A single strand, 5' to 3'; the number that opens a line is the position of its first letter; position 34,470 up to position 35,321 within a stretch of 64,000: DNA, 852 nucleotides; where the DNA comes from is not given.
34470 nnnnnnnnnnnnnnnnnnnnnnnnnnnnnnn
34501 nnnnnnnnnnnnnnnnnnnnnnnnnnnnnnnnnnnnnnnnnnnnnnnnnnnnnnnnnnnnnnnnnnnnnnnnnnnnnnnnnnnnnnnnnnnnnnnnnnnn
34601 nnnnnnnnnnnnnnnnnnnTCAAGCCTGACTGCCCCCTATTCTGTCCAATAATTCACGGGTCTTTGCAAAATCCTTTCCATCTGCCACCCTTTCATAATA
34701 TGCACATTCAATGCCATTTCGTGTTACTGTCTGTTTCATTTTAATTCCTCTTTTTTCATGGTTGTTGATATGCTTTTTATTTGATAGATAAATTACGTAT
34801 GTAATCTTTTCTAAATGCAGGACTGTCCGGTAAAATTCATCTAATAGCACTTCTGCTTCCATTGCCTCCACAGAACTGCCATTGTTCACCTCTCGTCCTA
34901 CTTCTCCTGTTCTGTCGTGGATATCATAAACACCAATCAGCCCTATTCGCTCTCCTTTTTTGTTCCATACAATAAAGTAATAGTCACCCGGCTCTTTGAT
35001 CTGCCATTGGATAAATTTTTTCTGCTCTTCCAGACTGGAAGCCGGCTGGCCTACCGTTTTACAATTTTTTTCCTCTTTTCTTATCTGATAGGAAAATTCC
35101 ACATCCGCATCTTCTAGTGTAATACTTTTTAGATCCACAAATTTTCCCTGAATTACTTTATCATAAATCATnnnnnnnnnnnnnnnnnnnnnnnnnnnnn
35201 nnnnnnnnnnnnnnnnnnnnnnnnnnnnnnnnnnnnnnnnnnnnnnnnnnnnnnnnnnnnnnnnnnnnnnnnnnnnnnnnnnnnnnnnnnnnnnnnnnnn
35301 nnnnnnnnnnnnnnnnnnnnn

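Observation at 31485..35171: Dedicated ACP / KAS-III / ketoreductase / GNAT cassette fused to a GtrB-like Und-P sugar synthase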

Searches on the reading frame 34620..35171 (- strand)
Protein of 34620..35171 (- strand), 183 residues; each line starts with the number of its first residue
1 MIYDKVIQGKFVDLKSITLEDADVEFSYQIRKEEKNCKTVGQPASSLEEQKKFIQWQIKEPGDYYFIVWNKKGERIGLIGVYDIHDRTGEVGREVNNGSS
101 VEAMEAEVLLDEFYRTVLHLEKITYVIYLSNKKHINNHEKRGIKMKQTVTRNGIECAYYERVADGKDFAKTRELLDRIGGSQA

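Call 3: search_protein_families(library=pfam, proteins=[window:34623-35171:-], max_evalue=0.01)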
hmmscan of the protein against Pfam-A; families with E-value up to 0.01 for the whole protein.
window:34623-35171:- (183 aa): 1 family
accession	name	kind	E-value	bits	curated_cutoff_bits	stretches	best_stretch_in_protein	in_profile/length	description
PF13302.13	Acetyltransf_3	-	5.1e-07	30.9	25.4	1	17-142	7-136/138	Acetyltransferase (GNAT) domain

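Call 4: search_protein_families(library=ncbifam, proteins=[window:34623-35171:-], max_evalue=0.01)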
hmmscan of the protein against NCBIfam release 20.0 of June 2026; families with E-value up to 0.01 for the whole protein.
window:34623-35171:- (183 aa): 0 families

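Call 11: find_homologous_proteins(query=window:34623-35171:-, max_evalue=0.001)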
Query window:34623-35171:- (183 aa): 152 proteins with E <= 0.001 among 226 candidates; the best 120 are listed.
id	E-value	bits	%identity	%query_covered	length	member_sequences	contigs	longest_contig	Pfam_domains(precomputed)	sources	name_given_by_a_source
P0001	1.6e-107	375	92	100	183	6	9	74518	PF13302.14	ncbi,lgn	-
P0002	1.6e-99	349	85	100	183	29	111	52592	PF13302.14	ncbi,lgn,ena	-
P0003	3.6e-98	345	84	100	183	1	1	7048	PF13302.14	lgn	-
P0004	4.0e-98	345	83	100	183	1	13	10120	PF13302.14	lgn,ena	-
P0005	1.6e-97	343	84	100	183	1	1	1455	PF13302.14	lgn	-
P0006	2.3e-97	342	83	100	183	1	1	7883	PF13302.14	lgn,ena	-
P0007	2.8e-97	342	83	100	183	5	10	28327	PF13302.14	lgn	-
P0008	3.1e-97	342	84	100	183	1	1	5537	PF13302.14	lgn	-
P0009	4.0e-94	331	81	100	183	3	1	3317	PF13302.14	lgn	-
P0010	1.9e-92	326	81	100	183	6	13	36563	PF13302.14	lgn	-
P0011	5.8e-90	318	78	100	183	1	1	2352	PF13302.14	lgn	-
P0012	4.4e-82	292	70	100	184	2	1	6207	PF13302.14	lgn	-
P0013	5.6e-81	289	71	99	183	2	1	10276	-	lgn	-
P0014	8.8e-80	285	69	99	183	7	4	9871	PF13302.14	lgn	-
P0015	2.7e-78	280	67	99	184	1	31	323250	PF13302.14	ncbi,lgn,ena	-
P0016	1.7e-75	271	65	99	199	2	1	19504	PF13302.14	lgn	-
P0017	3.8e-75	270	70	98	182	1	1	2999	PF13302.14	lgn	-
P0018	3.1e-73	263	66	97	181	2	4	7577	PF13302.14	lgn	-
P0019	2.1e-72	261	69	97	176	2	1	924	PF13302.14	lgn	-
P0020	1.0e-71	259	64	99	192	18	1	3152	PF13302.14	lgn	-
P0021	3.3e-71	257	66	97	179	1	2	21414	PF13302.14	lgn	-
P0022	7.6e-71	256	67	100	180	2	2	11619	PF13302.14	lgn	-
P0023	1.9e-70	254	64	99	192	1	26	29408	PF13302.14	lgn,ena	-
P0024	5.0e-70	253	64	97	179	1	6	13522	PF13302.14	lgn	-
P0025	3.0e-66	241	61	100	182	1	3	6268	PF13302.14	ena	-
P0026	6.0e-65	236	61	100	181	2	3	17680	PF13302.14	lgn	-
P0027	7.5e-64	233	60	98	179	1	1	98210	PF13302.14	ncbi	-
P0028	8.1e-64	233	61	98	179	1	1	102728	PF13302.14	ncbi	-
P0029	1.2e-62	229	60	97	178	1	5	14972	PF13302.14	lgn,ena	-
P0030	1.8e-62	228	59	97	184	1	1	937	PF13302.14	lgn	-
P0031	4.4e-61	224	57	100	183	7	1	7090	PF13302.14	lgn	-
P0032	4.9e-61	224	59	97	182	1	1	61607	PF13302.14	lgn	-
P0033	6.8e-61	223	58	97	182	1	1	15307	PF13302.14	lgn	-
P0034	8.7e-61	223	60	97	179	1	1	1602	PF13302.14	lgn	-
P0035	9.6e-61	223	57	100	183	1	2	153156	PF13302.14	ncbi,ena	-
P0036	1.2e-60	223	57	100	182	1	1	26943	PF13302.14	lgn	-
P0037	2.4e-60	221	61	97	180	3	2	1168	PF13302.14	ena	-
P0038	2.8e-58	215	86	62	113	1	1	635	PF13302.14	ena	-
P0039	5.7e-58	214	56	100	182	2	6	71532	PF13302.14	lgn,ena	-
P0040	1.4e-57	212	60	97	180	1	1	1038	PF13302.14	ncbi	-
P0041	2.0e-57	212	62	97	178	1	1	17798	PF13302.14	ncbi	-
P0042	3.2e-57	211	60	97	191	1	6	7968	PF13302.14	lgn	-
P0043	1.5e-56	209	57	98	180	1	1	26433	PF13302.14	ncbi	-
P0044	1.2e-55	206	55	100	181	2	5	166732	PF13302.14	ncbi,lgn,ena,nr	ncbi:MAG: GNAT family N-acetyltransferase [Lachnospiraceae bacterium]|nr:GNAT family N-acetyltransfe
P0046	3.0e-55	205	58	99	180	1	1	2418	PF13302.14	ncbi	-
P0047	5.9e-55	204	56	95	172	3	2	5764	PF13302.14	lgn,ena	-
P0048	6.9e-55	204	61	87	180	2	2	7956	PF13302.14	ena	-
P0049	1.0e-54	203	56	97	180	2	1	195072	PF13302.14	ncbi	-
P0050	1.3e-54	203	57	99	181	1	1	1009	PF13302.14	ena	-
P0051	1.9e-54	202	72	72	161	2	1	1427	PF13302.14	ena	-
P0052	3.0e-54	202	57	97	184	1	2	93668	PF13302.14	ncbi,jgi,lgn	-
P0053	5.0e-54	201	55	98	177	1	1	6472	PF13302.14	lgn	-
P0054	8.5e-54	200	55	99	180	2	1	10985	PF13302.14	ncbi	-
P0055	1.6e-53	199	54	99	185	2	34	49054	PF13302.14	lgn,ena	-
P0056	1.3e-52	196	53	96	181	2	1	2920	PF13302.14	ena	-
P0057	1.6e-52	196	54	97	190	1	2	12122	PF13302.14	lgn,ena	-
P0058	2.1e-52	196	57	87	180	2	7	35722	PF13302.14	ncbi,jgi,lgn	jgi:hypothetical protein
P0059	2.1e-52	196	53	98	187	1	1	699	PF13302.14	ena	-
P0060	9.9e-52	193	55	97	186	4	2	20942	PF13302.14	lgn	-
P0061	1.6e-51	193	56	96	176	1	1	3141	PF13302.14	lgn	-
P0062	1.9e-51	192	56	97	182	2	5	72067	PF13302.14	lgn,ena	-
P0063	2.8e-51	192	54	97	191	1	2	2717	PF13302.14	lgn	-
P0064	3.3e-51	192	58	97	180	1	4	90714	PF13302.14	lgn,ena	-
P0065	7.0e-51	191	57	88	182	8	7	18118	PF13302.14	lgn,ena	-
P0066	5.3e-50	188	54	98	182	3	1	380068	PF13302.14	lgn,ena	-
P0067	6.2e-50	188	54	99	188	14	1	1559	PF13302.14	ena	-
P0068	8.2e-50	187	55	97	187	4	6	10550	PF13302.14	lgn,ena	-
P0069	1.1e-49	187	53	99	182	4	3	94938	PF13302.14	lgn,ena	-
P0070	1.4e-49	186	54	97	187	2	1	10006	PF13302.14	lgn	-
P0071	1.4e-49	186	56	87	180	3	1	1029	PF13302.14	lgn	-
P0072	1.5e-49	186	53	100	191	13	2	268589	PF13302.14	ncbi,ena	-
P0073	2.2e-49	186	56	87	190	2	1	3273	PF13302.14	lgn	-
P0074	3.2e-49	185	55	98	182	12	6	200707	PF13302.14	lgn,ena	-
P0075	5.3e-49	185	58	88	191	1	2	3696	PF13302.14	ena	-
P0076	6.9e-49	184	57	88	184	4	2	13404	PF13302.14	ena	-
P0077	7.9e-49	184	57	89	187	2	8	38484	PF13302.14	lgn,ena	-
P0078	1.2e-48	183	55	88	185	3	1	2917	PF13302.14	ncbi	-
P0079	2.2e-48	183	53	97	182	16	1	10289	PF13302.14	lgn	-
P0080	3.3e-48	182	52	98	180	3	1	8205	PF13302.14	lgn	-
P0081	3.8e-48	182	52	97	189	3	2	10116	PF13302.14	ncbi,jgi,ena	-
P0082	4.3e-48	182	50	98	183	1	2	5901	PF13302.14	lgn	-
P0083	4.6e-48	181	53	97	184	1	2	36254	PF13302.14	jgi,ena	-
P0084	6.3e-48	181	51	98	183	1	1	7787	PF13302.14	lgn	-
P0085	6.5e-48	181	51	95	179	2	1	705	PF13302.14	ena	-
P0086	7.9e-48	181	51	98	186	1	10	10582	PF13302.14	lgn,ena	-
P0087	2.9e-47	179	51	99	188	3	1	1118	PF13302.14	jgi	-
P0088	3.8e-47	178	51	99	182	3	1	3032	PF13302.14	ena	-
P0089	5.0e-47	178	51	99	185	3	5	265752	PF13302.14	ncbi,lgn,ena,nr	ncbi:MAG: GNAT family N-acetyltransferase [Eubacterium sp.]|nr:GNAT family N-acetyltransferase [Euba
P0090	6.2e-47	178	53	94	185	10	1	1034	PF13302.14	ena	-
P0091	7.8e-47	177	52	97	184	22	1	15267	PF13302.14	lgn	-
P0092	1.8e-46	176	50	98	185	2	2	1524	PF13302.14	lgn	-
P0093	3.0e-46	176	48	100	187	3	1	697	PF13302.14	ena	-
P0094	8.0e-46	174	50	98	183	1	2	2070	PF13302.14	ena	-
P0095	1.2e-45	174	49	98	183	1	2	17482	PF13302.14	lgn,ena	-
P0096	1.2e-45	174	51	97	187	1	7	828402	PF13302.14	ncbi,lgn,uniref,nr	ncbi:GNAT family N-acetyltransferase [Fibrobacter succinogenes]|uniref:Acetyltransferase (GNAT) doma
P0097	1.2e-45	174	55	88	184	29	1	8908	PF13302.14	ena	-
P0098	1.4e-45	173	54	87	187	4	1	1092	PF13302.14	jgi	jgi:hypothetical protein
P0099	1.4e-45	173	51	97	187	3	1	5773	PF13302.14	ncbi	-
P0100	1.5e-45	173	52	97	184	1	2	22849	PF13302.14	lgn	-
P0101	1.7e-45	173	54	87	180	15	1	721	PF13302.14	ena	-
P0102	2.4e-45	173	50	98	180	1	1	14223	PF13302.14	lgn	-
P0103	4.4e-45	172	50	97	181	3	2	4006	PF13302.14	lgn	-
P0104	5.9e-45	171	55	87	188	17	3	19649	PF13302.14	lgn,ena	-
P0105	9.9e-45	171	50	98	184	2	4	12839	PF13302.14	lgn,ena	-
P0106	1.1e-44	170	49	97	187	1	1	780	PF13302.14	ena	-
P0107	1.4e-44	170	51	87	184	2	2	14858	PF13302.14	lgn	-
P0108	2.0e-44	170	54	87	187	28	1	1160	PF13302.14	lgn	-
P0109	2.8e-44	169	53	84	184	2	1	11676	PF13302.14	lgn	-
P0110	3.4e-44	169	54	87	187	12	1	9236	PF13302.14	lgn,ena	-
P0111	3.6e-44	169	46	100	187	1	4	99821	PF13302.14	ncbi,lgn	-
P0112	4.1e-44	169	49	99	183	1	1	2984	PF13302.14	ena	-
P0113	4.5e-44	168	54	88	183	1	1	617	PF13302.14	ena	-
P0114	4.8e-44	168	49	99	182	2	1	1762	PF13302.14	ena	-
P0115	5.2e-44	168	46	99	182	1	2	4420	PF13302.14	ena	-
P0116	6.9e-44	168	51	97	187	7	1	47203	PF13302.14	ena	-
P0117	8.2e-44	168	48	99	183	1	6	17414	PF13302.14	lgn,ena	-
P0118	8.2e-44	168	48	99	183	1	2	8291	PF13302.14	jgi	-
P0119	1.1e-43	167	48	99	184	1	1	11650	PF13302.14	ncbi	-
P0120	1.1e-43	167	54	87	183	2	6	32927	PF13302.14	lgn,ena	-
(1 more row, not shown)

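Call 12: find_encoding_contigs(protein=P0096, flank=10000, max_places=2)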
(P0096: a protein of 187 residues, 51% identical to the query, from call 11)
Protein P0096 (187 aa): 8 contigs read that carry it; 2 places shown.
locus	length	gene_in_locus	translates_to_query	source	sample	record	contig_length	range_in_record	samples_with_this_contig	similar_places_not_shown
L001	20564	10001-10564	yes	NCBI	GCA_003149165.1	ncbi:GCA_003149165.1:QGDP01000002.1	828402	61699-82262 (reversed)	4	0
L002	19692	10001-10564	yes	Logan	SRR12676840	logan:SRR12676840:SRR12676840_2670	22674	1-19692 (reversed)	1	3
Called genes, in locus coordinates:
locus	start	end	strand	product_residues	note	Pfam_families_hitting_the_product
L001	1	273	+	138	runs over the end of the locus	PF13470:PIN_3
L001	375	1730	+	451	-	PF00990:GGDEF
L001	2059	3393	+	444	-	PF13173:AAA_14, PF13635:DUF4143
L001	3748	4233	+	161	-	PF07963:N_methyl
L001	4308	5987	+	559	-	-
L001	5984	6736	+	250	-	-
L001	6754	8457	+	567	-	-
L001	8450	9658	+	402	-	-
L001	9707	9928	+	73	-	PF12668:DUF3791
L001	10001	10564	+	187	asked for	PF13302:Acetyltransf_3 (weak)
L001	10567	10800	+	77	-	-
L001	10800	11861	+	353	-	PF08545:ACP_syn_III, PF08541:ACP_syn_III_C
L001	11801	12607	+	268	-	PF00106:adh_short, PF08659:KR (weak), PF13561:adh_short_C2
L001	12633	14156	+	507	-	PF00501:AMP-binding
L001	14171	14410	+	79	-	-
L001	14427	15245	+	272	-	-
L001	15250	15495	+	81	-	PF00550:PP-binding (weak)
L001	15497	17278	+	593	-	PF21211:FkbH_N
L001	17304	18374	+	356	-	PF08545:ACP_syn_III, PF08541:ACP_syn_III_C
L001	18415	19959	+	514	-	-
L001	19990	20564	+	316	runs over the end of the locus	PF00535:Glycos_transf_2, PF10111:Glyco_tranf_2_2 (weak)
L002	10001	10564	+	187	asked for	PF13302:Acetyltransf_3 (weak)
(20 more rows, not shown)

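Call 13: find_encoding_contigs(protein=P0044, flank=10000, max_places=2)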
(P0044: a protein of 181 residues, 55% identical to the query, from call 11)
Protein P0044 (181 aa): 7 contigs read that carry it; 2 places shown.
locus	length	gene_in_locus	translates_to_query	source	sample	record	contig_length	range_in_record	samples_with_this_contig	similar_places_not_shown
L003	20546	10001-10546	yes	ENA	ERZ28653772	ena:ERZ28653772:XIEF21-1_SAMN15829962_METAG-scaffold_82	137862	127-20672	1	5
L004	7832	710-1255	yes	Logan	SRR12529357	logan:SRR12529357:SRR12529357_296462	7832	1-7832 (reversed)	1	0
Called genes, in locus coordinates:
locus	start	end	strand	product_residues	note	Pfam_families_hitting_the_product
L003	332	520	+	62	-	-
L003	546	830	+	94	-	-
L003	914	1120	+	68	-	PF00550:PP-binding (weak)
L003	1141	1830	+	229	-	PF00106:adh_short, PF01370:Epimerase (weak), PF08659:KR, PF13561:adh_short_C2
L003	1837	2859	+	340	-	PF08545:ACP_syn_III, PF08541:ACP_syn_III_C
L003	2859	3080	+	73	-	-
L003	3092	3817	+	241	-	PF00106:adh_short, PF08659:KR, PF13561:adh_short_C2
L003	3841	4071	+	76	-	-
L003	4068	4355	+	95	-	-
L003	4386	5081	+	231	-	PF00106:adh_short, PF01370:Epimerase, PF13561:adh_short_C2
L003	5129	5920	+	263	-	-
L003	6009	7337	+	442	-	PF00501:AMP-binding, PF13193:AMP-binding_C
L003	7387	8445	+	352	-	PF08541:ACP_syn_III_C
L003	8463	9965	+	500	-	PF00501:AMP-binding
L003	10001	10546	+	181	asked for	PF13302:Acetyltransf_3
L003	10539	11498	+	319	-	PF00535:Glycos_transf_2, PF10111:Glyco_tranf_2_2 (weak)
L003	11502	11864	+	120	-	PF00892:EamA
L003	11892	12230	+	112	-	PF00892:EamA, PF10639:TMEM234 (weak)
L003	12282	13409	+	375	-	PF00155:Aminotran_1_2, PF01041:DegT_DnrJ_EryC1, PF00266:Aminotran_5 (weak)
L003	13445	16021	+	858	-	PF09586:YfhO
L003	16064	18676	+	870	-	PF09586:YfhO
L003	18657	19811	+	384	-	PF00266:Aminotran_5, PF01041:DegT_DnrJ_EryC1 (weak)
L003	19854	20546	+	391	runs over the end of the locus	PF22025:ThiI_fer, PF02926:THUMP, PF02568:ThiI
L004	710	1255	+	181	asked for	PF13302:Acetyltransf_3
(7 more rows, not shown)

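Call 14: find_encoding_contigs(protein=P0089, flank=10000, max_places=2)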
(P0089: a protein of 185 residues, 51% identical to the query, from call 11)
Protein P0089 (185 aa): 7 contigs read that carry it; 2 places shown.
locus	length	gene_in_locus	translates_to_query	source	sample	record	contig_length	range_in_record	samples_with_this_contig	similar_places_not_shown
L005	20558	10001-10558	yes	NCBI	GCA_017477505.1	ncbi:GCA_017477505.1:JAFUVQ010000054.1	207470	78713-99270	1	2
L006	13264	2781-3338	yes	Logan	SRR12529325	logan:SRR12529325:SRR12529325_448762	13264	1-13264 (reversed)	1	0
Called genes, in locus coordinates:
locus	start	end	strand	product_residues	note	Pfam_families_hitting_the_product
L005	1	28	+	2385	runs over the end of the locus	PF13306:LRR_5, PF13855:LRR_8 (faint), PF13306:LRR_5, PF00395:SLH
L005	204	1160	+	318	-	PF00535:Glycos_transf_2, PF13641:Glyco_tranf_2_3 (weak)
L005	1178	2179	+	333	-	PF00535:Glycos_transf_2, PF10111:Glyco_tranf_2_2, PF13641:Glyco_tranf_2_3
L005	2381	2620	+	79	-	PF06135:IreB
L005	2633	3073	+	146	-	PF03652:RuvX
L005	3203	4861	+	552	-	PF00753:Lactamase_B, PF12706:Lactamase_B_2, PF22505:RNase_J_b_CASP, PF07521:RMMBL, PF17770:RNase_J_C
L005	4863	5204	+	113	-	PF06133:Com_YlbF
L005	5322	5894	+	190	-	PF02618:YceG (weak)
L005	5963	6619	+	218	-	PF01596:Methyltransf_3, PF03602:Cons_hypoth95 (weak), PF13847:Methyltransf_31, PF13578:Methyltransf_24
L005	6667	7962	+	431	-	PF01136:Peptidase_U32, PF16325:Peptidase_U32_C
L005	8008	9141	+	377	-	PF01041:DegT_DnrJ_EryC1, PF00155:Aminotran_1_2, PF00266:Aminotran_5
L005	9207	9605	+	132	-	PF00892:EamA (weak)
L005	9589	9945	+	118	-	PF00892:EamA (weak), PF03151:TPT (weak)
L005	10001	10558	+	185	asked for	PF13302:Acetyltransf_3 (weak)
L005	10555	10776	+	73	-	-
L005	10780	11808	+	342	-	PF08545:ACP_syn_III, PF08541:ACP_syn_III_C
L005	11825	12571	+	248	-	PF23441:SDR (weak), PF00106:adh_short, PF08659:KR, PF13561:adh_short_C2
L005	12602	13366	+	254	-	PF00106:adh_short, PF01370:Epimerase, PF08659:KR, PF13561:adh_short_C2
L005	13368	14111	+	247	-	PF00106:adh_short, PF08659:KR, PF13561:adh_short_C2, PF23441:SDR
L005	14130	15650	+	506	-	PF00501:AMP-binding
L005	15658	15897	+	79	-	-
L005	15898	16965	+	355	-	PF08545:ACP_syn_III (weak), PF08541:ACP_syn_III_C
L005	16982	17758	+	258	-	-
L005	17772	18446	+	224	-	PF00753:Lactamase_B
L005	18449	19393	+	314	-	PF00535:Glycos_transf_2, PF10111:Glyco_tranf_2_2, PF13641:Glyco_tranf_2_3 (weak)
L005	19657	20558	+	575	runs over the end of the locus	PF05157:MshEN, PF13173:AAA_14 (faint), PF00437:T2SSE, PF13401:AAA_22 (faint)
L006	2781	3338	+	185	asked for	PF13302:Acetyltransf_3 (weak)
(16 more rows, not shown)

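Call 16: find_related_loci(query=A1, collection=genome_contigs, flank=10000)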
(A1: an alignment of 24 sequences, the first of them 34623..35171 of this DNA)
Query A1 (183 aa) in genome_contigs; peptide patterns used: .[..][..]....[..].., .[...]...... (x = any residue, [..] = any of these).
99 stretches matched a pattern; 32 encode a relative of the query (tblastn E <= 1e-3); 32 distinct loci.
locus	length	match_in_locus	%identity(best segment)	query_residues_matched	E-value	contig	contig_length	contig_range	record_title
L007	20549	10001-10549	94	1-183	3e-117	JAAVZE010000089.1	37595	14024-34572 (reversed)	MAG: Eubacterium sp. isolate ABMPRH_180_1 k141_950259, whole genome shotgun sequence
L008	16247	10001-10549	92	1-183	1e-114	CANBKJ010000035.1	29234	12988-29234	MAG TPA_asm: uncultured Lachnoclostridium sp. isolate SRR14862902_bin.27_metawrap_v1.3_MAG genome assembly, contig: NODE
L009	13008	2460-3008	86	1-183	1e-106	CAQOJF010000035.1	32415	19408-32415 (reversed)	MAG TPA_asm: uncultured Eubacterium sp. isolate MGBC163646 genome assembly, contig: MGBC163646.35, whole genome shotgun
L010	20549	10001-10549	86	1-183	3e-106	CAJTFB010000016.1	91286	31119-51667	Eubacteriaceae bacterium isolate C22_46_EX_BP genome assembly, contig: MGBC000156.16, whole genome shotgun sequence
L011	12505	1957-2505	80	1-183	3e-99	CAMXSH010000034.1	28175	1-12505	MAG TPA_asm: uncultured Roseburia sp. isolate SRR14920956_bin.35_metawrap_v1.3_MAG genome assembly, contig: NODE.951_len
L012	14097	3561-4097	64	1-182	2e-77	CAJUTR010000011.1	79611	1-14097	MAG: uncultured Eubacterium sp. isolate MGBC166763 genome assembly, contig: MGBC166763.11, whole genome shotgun sequence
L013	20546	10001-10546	57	1-183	4e-66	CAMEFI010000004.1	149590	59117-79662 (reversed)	MAG: uncultured Clostridium sp. isolate SRR11489776_bin.38_metaWRAP_v1.3_MAG genome assembly, contig: ERZ11466742.28, wh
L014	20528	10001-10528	56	1-179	3e-63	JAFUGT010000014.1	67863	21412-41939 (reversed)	MAG: Lachnospiraceae bacterium isolate RGIG4480 Roe_deer_Omasum.Co__c67590, whole genome shotgun sequence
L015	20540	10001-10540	55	1-183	9e-62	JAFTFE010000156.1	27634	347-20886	MAG: Lachnospiraceae bacterium isolate RGIG3763 Roe_deer_Abomasum-2__c162626, whole genome shotgun sequence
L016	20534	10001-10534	57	1-178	5e-61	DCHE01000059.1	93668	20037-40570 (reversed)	MAG TPA_asm: Lachnospiraceae bacterium UBA1760 UBA1760_contig_6527, whole genome shotgun sequence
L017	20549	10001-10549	53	1-183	2e-56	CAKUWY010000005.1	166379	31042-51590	MAG: uncultured Fibrobacter sp. isolate REFINED_METABAT215_TOP10_CONTIGS_1500_ASSEMBLY_K77_MERGED__Hadza_MoBio_hadza-E-H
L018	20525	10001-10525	52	1-179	3e-56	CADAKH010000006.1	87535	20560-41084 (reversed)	MAG: Ruminococcaceae bacterium isolate RUG13376 genome assembly, contig: RUG13376_asm_6, whole genome shotgun sequence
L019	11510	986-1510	53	1-179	1e-55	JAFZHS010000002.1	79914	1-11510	MAG: Clostridiales bacterium isolate RGIG7777 Water_buffalos_Rectum.Co__c196235, whole genome shotgun sequence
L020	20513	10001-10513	53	1-174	4e-54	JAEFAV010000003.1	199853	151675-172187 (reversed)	MAG: Saccharofermentans sp. isolate Tb.RUG.314 NODE_71_length_199853_cov_3.093128, whole genome shotgun sequence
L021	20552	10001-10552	51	1-182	2e-53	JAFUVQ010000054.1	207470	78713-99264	MAG: Eubacterium sp. isolate RGIG4867 Roe_deer_Rumen-1__c13532, whole genome shotgun sequence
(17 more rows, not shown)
